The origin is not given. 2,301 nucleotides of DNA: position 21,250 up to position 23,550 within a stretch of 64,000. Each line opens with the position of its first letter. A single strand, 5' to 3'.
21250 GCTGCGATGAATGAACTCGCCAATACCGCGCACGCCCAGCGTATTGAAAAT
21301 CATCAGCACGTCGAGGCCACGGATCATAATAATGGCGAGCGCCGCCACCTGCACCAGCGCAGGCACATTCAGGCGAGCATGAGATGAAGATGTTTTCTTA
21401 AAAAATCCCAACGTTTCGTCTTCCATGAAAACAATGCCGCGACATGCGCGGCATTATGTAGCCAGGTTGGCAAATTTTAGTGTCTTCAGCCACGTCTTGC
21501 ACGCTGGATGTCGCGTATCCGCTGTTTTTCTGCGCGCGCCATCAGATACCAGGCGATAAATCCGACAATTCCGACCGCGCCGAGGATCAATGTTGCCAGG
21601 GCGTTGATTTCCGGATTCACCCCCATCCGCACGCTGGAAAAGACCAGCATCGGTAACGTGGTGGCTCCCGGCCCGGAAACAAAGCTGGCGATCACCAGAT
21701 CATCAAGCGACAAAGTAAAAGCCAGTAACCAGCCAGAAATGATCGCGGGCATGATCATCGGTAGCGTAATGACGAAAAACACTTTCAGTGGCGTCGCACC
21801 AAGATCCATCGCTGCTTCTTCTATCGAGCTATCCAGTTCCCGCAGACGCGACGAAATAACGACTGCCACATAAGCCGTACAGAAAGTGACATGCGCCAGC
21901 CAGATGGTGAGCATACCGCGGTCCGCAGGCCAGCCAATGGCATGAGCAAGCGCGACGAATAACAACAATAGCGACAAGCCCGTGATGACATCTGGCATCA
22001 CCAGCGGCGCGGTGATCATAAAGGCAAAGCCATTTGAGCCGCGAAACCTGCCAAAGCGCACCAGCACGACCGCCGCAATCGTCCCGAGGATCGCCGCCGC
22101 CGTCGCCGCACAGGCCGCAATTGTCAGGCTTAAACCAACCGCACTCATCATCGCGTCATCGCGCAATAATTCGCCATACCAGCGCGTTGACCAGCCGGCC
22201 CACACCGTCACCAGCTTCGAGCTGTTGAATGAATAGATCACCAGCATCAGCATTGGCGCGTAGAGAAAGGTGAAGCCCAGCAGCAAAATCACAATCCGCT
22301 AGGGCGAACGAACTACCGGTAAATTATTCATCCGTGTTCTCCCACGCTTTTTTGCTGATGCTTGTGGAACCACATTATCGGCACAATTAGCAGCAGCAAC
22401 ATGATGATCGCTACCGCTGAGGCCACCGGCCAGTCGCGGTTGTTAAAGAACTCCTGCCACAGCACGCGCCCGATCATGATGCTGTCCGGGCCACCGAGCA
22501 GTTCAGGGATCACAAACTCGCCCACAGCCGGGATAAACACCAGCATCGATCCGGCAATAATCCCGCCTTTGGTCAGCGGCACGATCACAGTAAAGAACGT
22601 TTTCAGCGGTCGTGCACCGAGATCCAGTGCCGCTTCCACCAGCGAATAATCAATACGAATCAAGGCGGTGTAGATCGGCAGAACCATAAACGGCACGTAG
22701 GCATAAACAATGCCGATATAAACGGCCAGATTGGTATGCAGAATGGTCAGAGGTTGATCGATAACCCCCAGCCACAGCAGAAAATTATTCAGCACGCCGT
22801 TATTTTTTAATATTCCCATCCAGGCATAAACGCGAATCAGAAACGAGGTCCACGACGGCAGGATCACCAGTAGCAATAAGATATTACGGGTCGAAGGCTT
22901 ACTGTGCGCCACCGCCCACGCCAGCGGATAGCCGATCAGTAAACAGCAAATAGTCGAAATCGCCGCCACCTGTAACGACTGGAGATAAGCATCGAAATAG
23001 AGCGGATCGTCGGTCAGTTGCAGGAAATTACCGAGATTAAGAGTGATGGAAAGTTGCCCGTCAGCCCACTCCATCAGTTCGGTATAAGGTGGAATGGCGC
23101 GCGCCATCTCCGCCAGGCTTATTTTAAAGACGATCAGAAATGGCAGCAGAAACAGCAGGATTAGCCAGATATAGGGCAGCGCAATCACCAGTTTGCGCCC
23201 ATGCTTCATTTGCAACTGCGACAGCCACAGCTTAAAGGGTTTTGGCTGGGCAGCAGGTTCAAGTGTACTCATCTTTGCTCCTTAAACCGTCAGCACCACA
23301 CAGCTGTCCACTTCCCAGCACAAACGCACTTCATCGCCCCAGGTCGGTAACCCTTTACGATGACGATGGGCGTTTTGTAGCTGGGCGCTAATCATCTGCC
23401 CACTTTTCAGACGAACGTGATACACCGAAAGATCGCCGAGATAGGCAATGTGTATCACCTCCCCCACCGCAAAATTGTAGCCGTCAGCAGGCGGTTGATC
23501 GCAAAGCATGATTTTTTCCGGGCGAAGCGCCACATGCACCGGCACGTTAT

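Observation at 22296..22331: In-frame amber codon at codon 11 of potI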

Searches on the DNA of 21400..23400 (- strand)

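Call 5: search_dna_similar(query=window:22273-22327:-, collection=ecoli_genomes, mode=near, max_rows=40)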
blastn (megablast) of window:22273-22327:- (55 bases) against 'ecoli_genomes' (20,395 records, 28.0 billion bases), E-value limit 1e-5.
Records with a match: 11; places in all: 11; records where one place covers at least 80% of the query: 11.
Genomes with a match: 11 of 5426; with a place that covers at least 80% of the query: 11. Places per genome that has any: lowest 1, median 1, highest 1. On chromosomes: 11 places; on plasmids: 0.
Best place of each record, by identity: >=99% 6; 95-99% 5.
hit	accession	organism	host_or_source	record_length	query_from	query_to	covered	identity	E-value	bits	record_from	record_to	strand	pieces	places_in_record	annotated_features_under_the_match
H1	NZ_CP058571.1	Escherichia coli strain EC2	Homo sapiens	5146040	1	55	100%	100.0%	9e-20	102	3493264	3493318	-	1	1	potI: putrescine ABC transporter permease PotI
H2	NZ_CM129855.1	Escherichia coli strain SW071611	wastewater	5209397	1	55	100%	100.0%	9e-20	102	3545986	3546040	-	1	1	potI: putrescine ABC transporter permease PotI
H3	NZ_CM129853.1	Escherichia coli strain SW071619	wastewater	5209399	1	55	100%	100.0%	9e-20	102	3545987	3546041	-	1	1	potI: putrescine ABC transporter permease PotI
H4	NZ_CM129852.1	Escherichia coli strain SW07163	wastewater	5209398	1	55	100%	100.0%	9e-20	102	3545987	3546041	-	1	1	potI: putrescine ABC transporter permease PotI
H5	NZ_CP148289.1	Escherichia coli strain Z1323PEC0008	Cat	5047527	1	55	100%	100.0%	9e-20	102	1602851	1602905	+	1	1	potI: putrescine ABC transporter permease PotI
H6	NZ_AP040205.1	Escherichia coli strain NR3736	Homo sapiens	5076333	1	55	100%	100.0%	9e-20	102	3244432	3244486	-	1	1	potI: putrescine ABC transporter permease PotI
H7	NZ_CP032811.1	Escherichia coli strain ERL03-1416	water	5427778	1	55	100%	98.2%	4e-18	97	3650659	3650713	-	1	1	potI: putrescine ABC transporter permease PotI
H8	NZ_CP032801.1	Escherichia coli strain ERL06-2442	Bovine (bobby calf, fecal)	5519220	1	55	100%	98.2%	4e-18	97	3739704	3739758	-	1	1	potI: putrescine ABC transporter permease PotI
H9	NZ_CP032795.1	Escherichia coli strain ERL06-2503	Bovine (bobby calf, fecal)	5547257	1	55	100%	98.2%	4e-18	97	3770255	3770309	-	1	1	potI: putrescine ABC transporter permease PotI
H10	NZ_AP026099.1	Escherichia coli strain 61_150228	Homo sapiens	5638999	1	55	100%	98.2%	4e-18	97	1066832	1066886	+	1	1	potI: putrescine ABC transporter permease PotI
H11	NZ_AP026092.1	Escherichia coli strain 27_141091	Homo sapiens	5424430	1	55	100%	98.2%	4e-18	97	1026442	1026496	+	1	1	potI: putrescine ABC transporter permease PotI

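Call 6: search_dna_similar(query=window:21400-23400:-, collection=ecoli_genomes, mode=near, max_rows=30)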
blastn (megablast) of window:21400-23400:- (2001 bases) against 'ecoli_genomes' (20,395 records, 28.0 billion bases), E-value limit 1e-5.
Records with a match: 5419; places in all: 5426; records where one place covers at least 80% of the query: 5414.
Genomes with a match: 5417 of 5426; with a place that covers at least 80% of the query: 5412. Places per genome that has any: lowest 1, median 1, highest 2. On chromosomes: 5419 places; on plasmids: 7.
Best place of each record, by identity: >=99% 137; 95-99% 5245; 90-95% 37.
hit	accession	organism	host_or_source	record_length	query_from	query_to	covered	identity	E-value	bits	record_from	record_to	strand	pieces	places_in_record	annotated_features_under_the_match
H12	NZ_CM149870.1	Escherichia coli strain HCP5S3_I2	Sus scrofa domesticus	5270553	1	2001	100%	99.9%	0e+0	3685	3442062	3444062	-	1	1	potH: putrescine ABC transporter permease PotH | potI: putrescine ABC transporter permease PotI | potG: putrescine ABC transporter ATP-binding subunit PotG | ybjO: YbjO family protein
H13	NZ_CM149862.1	Escherichia coli strain LCP30S3_I5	Sus scrofa domesticus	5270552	1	2001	100%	99.9%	0e+0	3685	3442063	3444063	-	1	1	potH: putrescine ABC transporter permease PotH | potI: putrescine ABC transporter permease PotI | potG: putrescine ABC transporter ATP-binding subunit PotG | ybjO: YbjO family protein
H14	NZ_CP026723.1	Escherichia coli strain 266917_2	Homo sapiens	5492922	1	2001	100%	99.1%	0e+0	3596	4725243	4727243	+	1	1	potH: putrescine ABC transporter permease PotH | potI: putrescine ABC transporter permease PotI | potG: putrescine ABC transporter ATP-binding subunit PotG | ybjO: YbjO family protein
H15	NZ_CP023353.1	Escherichia coli strain 746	canine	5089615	1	2001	100%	99.1%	0e+0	3596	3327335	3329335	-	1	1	potH: putrescine ABC transporter permease PotH | potI: putrescine ABC transporter permease PotI | potG: putrescine ABC transporter ATP-binding subunit PotG | ybjO: YbjO family protein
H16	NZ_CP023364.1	Escherichia coli strain 144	canine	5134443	1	2001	100%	99.1%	0e+0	3596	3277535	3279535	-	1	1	potH: putrescine ABC transporter permease PotH | potI: putrescine ABC transporter permease PotI | potG: putrescine ABC transporter ATP-binding subunit PotG | ybjO: YbjO family protein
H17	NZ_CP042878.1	Escherichia coli strain NMBU_W05E18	surface water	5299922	1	2001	100%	99.1%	0e+0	3596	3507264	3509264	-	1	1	potH: putrescine ABC transporter permease PotH | potI: putrescine ABC transporter permease PotI | potG: putrescine ABC transporter ATP-binding subunit PotG | ybjO: YbjO family protein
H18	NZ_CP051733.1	Escherichia coli strain SCU-109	Homo sapiens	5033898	1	2001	100%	99.1%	0e+0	3596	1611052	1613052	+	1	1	potH: putrescine ABC transporter permease PotH | potI: putrescine ABC transporter permease PotI | potG: putrescine ABC transporter ATP-binding subunit PotG | ybjO: YbjO family protein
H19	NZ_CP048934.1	Escherichia coli strain 190693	Homo sapiens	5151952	1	2001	100%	99.1%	0e+0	3596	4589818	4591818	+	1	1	potH: putrescine ABC transporter permease PotH | potI: putrescine ABC transporter permease PotI | potG: putrescine ABC transporter ATP-binding subunit PotG | ybjO: YbjO family protein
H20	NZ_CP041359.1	Escherichia coli strain U1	missing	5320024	1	2001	100%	99.1%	0e+0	3596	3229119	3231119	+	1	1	potH: putrescine ABC transporter permease PotH | potI: putrescine ABC transporter permease PotI | potG: putrescine ABC transporter ATP-binding subunit PotG | ybjO: YbjO family protein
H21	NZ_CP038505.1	Escherichia coli strain 28Eco12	Homo sapiens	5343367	1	2001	100%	99.1%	0e+0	3596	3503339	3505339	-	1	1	potH: putrescine ABC transporter permease PotH | potI: putrescine ABC transporter permease PotI | potG: putrescine ABC transporter ATP-binding subunit PotG | ybjO: YbjO family protein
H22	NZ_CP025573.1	Escherichia coli strain E-1246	Homo sapiens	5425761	1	2001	100%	99.1%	0e+0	3596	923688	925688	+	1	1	potH: putrescine ABC transporter permease PotH | potI: putrescine ABC transporter permease PotI | potG: putrescine ABC transporter ATP-binding subunit PotG | ybjO: YbjO family protein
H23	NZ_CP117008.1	Escherichia coli strain MLI109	Homo sapiens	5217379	1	2001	100%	99.1%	0e+0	3596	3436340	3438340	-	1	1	potH: putrescine ABC transporter permease PotH | potI: putrescine ABC transporter permease PotI | potG: putrescine ABC transporter ATP-binding subunit PotG | ybjO: YbjO family protein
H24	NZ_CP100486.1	Escherichia coli strain LH85-a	Gallus gallus domesticus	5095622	1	2001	100%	99.1%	0e+0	3596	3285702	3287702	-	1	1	potH: putrescine ABC transporter permease PotH | potI: putrescine ABC transporter permease PotI | potG: putrescine ABC transporter ATP-binding subunit PotG | ybjO: YbjO family protein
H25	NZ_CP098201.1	Escherichia coli strain Z0117EC0056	Canis lupus familiaris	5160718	1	2001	100%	99.1%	0e+0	3596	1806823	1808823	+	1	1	potH: putrescine ABC transporter permease PotH | potI: putrescine ABC transporter permease PotI | potG: putrescine ABC transporter ATP-binding subunit PotG | ybjO: YbjO family protein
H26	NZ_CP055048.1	Escherichia coli strain SWHEFF_58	Shek Wu Hui WWTPs_58 WWTPs effluent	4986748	1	2001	100%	99.1%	0e+0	3596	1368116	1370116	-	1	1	potH: putrescine ABC transporter permease PotH | potI: putrescine ABC transporter permease PotI | potG: putrescine ABC transporter ATP-binding subunit PotG | ybjO: YbjO family protein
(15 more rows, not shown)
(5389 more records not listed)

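Call 7: get_annotated_region(hit=H1, flank=1500)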
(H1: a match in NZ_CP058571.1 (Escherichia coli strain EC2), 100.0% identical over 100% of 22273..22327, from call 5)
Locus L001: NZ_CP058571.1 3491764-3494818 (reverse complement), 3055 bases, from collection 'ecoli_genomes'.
description: Escherichia coli strain EC2 chromosome, complete genome
organism: Escherichia coli strain EC2 (NCBI taxid 562)
replicon: chromosome; assembly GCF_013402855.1
host: Homo sapiens; source: urinary tract; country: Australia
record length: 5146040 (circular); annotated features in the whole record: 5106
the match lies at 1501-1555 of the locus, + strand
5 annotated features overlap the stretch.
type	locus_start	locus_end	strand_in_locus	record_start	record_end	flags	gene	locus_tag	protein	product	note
CDS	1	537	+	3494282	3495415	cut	potG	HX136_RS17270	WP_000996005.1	putrescine ABC transporter ATP-binding subunit PotG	-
CDS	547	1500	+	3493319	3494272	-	potH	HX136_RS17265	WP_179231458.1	putrescine ABC transporter permease PotH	-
CDS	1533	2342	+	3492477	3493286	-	potI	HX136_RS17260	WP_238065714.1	putrescine ABC transporter permease PotI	-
CDS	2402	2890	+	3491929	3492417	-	ybjO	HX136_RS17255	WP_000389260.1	YbjO family protein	-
CDS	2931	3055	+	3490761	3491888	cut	rlmC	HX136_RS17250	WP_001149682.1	23S rRNA (uracil(747)-C(5))-methyltransferase RlmC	-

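Call 8: get_annotated_region(hit=H7, flank=1500)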
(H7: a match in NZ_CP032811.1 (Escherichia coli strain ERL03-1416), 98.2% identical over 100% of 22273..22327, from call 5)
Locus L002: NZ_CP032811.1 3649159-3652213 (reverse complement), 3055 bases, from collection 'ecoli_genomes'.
description: Escherichia coli strain ERL03-1416 chromosome, complete genome
organism: Escherichia coli strain ERL03-1416 (NCBI taxid 562)
replicon: chromosome; assembly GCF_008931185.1
host: -; source: water; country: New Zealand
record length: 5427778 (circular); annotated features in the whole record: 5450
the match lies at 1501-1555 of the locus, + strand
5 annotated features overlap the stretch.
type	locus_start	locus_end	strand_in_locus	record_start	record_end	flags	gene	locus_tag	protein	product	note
CDS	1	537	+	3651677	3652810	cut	potG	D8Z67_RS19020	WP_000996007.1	putrescine ABC transporter ATP-binding subunit PotG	-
CDS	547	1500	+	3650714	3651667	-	potH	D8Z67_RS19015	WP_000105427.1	putrescine ABC transporter permease PotH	-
CDS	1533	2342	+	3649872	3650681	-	potI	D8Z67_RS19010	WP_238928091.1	putrescine ABC transporter permease PotI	-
CDS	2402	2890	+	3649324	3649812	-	ybjO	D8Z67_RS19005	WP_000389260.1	YbjO family protein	-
CDS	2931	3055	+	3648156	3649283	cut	rlmC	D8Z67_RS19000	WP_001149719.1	23S rRNA (uracil(747)-C(5))-methyltransferase RlmC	-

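Call 9: get_annotated_region(hit=H12, flank=500)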
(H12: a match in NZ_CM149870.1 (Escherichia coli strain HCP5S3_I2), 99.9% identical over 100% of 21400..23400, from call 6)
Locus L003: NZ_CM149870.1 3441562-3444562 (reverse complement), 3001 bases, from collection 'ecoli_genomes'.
description: Escherichia coli strain HCP5S3_I2 chromosome, whole genome shotgun sequence
organism: Escherichia coli strain HCP5S3_I2 (NCBI taxid 562)
replicon: chromosome; assembly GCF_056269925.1
host: Sus scrofa domesticus; source: feces; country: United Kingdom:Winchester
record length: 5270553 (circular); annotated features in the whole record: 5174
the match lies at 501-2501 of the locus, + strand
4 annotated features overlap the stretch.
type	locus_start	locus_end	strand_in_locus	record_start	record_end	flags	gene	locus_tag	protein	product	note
CDS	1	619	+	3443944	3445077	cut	potG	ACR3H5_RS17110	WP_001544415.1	putrescine ABC transporter ATP-binding subunit PotG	-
CDS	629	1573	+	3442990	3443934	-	potH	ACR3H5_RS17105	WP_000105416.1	putrescine ABC transporter permease PotH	-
CDS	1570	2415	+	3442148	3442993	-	potI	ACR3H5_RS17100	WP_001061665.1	putrescine ABC transporter permease PotI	-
CDS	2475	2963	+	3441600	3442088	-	ybjO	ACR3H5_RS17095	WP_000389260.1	YbjO family protein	-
